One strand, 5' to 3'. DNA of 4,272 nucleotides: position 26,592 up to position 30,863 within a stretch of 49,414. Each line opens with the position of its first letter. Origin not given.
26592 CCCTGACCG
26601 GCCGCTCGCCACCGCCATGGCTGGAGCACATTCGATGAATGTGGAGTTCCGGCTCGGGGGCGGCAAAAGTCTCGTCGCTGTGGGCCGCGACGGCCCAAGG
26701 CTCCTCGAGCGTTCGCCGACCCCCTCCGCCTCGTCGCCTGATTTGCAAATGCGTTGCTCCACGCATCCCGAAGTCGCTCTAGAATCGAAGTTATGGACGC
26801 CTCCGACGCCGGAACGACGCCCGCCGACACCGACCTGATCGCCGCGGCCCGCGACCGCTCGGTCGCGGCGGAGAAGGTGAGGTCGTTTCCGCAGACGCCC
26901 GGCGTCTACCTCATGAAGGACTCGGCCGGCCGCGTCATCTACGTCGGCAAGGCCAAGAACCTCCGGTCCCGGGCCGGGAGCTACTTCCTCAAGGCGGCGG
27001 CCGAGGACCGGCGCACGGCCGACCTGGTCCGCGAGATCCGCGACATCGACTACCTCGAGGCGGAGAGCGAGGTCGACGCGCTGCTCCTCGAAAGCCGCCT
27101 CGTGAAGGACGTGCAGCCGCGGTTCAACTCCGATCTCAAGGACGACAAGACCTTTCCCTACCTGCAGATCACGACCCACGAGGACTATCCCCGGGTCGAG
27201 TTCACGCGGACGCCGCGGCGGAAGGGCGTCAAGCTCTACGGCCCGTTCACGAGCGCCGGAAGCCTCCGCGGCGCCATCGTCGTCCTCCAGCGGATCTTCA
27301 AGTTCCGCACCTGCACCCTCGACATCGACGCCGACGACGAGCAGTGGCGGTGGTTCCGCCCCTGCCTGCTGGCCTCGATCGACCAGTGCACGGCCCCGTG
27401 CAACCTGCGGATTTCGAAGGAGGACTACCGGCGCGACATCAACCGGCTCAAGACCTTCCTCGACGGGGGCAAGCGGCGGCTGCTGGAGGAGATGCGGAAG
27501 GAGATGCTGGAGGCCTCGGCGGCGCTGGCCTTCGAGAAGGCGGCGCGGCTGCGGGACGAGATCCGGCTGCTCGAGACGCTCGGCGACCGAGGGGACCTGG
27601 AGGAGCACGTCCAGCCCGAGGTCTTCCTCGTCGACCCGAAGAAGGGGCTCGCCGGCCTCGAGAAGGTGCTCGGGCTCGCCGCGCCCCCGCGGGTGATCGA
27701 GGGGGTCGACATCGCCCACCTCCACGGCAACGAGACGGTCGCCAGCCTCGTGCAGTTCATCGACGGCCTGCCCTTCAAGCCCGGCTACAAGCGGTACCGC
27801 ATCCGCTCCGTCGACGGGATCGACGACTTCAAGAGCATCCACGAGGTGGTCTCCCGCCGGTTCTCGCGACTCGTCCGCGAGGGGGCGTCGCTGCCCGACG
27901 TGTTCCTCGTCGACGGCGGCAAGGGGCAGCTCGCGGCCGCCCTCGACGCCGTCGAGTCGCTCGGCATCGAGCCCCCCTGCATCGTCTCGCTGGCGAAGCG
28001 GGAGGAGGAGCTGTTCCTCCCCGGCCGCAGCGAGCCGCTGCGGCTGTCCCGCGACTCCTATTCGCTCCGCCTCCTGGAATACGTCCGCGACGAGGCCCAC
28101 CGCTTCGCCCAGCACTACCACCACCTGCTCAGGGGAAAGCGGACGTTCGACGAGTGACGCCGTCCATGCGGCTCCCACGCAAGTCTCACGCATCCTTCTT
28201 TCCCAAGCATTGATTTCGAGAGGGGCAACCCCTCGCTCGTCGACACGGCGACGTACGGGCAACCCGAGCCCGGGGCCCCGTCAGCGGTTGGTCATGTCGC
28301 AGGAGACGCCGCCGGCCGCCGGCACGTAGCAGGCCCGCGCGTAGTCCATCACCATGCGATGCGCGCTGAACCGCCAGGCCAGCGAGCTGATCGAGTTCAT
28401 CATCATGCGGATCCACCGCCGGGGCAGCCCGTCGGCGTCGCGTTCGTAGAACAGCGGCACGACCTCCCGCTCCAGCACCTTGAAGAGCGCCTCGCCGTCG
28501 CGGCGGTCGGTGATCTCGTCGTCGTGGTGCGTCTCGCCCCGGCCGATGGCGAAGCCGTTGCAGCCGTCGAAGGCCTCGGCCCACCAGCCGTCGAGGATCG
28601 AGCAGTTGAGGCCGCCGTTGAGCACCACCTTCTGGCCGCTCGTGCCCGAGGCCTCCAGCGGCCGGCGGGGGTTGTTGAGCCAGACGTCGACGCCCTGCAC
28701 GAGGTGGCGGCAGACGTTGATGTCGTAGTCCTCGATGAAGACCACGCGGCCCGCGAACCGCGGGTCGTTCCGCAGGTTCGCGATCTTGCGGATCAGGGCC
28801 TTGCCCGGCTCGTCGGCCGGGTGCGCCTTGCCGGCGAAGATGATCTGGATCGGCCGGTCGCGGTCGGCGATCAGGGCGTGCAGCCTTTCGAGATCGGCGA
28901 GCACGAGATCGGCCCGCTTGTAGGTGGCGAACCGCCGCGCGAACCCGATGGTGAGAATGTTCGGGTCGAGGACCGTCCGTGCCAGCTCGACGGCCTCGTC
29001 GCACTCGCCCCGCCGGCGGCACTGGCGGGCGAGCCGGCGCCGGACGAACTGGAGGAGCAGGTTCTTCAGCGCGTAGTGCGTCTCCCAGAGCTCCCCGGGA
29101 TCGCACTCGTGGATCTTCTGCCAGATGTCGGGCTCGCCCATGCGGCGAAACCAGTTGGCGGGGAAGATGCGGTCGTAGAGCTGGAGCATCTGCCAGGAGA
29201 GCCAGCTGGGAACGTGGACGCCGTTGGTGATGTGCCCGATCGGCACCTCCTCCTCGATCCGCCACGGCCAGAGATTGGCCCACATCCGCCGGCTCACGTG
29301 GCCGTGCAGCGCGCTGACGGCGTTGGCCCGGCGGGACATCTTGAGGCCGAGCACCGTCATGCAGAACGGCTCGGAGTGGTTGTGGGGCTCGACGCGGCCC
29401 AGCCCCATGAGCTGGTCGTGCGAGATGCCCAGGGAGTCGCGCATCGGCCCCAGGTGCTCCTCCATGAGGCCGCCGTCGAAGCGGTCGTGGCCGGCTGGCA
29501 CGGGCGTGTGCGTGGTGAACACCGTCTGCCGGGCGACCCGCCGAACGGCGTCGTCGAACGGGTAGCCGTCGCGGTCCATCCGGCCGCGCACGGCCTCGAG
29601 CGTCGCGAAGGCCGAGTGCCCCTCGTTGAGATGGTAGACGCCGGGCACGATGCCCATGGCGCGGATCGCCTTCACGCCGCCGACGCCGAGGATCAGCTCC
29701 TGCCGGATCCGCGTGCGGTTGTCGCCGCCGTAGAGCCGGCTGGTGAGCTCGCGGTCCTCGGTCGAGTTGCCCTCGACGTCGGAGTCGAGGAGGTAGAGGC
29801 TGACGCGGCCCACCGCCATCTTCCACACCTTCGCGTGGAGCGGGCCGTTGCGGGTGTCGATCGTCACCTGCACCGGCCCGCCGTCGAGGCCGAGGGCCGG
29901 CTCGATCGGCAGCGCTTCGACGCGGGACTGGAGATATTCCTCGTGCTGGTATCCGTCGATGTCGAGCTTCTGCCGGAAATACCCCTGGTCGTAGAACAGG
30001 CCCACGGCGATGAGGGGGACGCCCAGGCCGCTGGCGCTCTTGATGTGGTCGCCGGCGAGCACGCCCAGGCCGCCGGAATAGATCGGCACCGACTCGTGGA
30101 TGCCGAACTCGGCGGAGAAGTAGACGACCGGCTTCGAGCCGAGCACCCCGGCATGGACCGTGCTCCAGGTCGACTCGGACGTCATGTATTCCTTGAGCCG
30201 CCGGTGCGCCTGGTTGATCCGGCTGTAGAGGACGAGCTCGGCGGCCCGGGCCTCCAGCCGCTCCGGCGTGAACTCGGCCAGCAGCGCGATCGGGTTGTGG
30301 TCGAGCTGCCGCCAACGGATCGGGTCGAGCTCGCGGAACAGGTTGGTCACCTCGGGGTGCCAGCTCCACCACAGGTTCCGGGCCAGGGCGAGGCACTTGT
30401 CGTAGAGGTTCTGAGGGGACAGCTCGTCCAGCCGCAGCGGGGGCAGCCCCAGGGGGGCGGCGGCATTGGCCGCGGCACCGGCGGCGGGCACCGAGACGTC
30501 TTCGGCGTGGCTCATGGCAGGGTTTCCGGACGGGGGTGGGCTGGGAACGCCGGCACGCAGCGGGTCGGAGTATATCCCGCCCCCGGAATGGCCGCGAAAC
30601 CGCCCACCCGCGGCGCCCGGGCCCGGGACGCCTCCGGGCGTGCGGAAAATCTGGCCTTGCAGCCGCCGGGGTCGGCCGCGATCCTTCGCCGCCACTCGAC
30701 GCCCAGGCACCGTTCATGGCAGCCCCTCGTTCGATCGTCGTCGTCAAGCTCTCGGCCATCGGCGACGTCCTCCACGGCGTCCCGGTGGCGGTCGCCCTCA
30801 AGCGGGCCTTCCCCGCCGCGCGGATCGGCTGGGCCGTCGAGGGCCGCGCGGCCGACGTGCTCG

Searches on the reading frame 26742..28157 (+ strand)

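Call 12: search_protein_families(library=pfam, proteins=[window:26742-28157:+], max_evalue=0.001)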
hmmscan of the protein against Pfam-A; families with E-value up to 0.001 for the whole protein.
window:26742-28157:+ (471 aa): 3 families
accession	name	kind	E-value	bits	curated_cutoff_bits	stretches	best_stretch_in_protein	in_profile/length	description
PF08459.17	UvrC_RNaseH_dom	-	3e-47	160.8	22.3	1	308-456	2-158/159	UvrC RNAse H endonuclease domain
PF02151.25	UVR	-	1.3e-08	34.8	21.5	1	246-279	2-35/36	UvrB/uvrC motif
PF01541.30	GIY-YIG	-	1e-06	29.4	22.6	1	54-126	3-74/78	GIY-YIG catalytic domain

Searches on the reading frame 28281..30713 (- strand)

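Call 12: search_protein_families(library=pfam, proteins=[window:28281-30713:-], max_evalue=0.001)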
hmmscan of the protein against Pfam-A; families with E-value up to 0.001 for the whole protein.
window:28281-30713:- (810 aa): 2 families
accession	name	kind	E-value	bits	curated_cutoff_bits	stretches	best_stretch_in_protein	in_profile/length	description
PF11897.13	DUF3417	-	3.1e-27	95.6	25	1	109-208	10-108/109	Protein of unknown function (DUF3417)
PF00343.26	Phosphorylase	-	3.8e-25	88.7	27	2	360-709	220-579/713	Carbohydrate phosphorylase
